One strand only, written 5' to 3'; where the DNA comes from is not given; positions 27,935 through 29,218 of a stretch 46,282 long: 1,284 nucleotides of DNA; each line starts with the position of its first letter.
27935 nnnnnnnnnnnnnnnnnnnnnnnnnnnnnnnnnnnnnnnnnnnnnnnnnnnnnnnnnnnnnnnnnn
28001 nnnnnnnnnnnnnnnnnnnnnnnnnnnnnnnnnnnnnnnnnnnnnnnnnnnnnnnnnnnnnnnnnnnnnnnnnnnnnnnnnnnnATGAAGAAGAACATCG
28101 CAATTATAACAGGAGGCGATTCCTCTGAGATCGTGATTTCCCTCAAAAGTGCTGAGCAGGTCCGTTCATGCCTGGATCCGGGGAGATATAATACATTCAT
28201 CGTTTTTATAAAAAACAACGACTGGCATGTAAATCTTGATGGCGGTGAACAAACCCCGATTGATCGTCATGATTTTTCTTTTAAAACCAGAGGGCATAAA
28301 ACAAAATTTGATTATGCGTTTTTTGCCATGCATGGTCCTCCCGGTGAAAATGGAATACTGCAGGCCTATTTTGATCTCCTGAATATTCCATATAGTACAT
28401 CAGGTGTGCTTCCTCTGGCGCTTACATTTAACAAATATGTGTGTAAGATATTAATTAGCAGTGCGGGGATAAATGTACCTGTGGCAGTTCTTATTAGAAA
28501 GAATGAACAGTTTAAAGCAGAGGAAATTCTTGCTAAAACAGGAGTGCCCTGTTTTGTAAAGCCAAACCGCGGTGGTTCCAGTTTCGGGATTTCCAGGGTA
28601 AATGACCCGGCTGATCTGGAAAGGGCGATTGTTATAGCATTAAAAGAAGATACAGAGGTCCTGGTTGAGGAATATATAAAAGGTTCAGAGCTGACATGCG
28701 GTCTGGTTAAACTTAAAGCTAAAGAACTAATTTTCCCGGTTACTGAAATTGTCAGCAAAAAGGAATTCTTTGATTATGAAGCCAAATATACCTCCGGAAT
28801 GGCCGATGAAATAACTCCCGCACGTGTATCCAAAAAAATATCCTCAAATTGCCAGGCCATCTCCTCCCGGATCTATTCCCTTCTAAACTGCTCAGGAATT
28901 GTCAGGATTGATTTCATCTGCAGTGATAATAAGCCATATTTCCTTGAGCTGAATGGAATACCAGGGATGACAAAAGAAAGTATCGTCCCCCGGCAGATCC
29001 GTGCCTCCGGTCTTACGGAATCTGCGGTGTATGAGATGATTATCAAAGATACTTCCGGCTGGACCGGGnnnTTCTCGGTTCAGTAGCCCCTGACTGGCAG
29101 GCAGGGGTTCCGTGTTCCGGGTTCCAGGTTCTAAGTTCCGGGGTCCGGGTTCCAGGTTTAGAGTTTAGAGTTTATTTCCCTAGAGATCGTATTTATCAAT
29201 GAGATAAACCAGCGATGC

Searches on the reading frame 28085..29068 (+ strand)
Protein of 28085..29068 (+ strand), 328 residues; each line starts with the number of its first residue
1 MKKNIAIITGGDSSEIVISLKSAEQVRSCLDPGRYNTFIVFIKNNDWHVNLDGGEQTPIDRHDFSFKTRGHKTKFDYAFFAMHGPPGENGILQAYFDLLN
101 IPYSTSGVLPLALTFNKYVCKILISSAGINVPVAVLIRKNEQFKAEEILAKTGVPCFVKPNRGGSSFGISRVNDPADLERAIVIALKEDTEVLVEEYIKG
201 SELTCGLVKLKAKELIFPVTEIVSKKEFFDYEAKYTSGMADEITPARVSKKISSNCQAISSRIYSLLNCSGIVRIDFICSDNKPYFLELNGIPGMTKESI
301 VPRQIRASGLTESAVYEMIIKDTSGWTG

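Call 80: find_encoding_contigs(protein=window:28085-29068:+, flank=2500, max_places=6)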
Protein window:28085-29068:+ (328 aa): 1 contig read that carries it; 1 place shown.
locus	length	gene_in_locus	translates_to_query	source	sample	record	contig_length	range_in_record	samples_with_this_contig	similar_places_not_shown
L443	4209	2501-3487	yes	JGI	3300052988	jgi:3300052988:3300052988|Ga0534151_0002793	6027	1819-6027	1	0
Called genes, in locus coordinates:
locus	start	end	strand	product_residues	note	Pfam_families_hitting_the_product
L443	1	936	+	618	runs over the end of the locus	PF18962:Por_Secre_tail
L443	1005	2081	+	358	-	PF01479:S4, PF00849:PseudoU_synth_2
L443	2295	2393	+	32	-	-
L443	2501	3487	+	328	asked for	PF01820:Dala_Dala_lig_N, PF02222:ATP-grasp, PF02655:ATP-grasp_3, PF07478:Dala_Dala_lig_C, PF13535:ATP-grasp_4 (weak)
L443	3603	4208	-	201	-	?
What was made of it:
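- Tried and rejected: An exact look-up of the ddl protein returned only the same sample (call 80).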
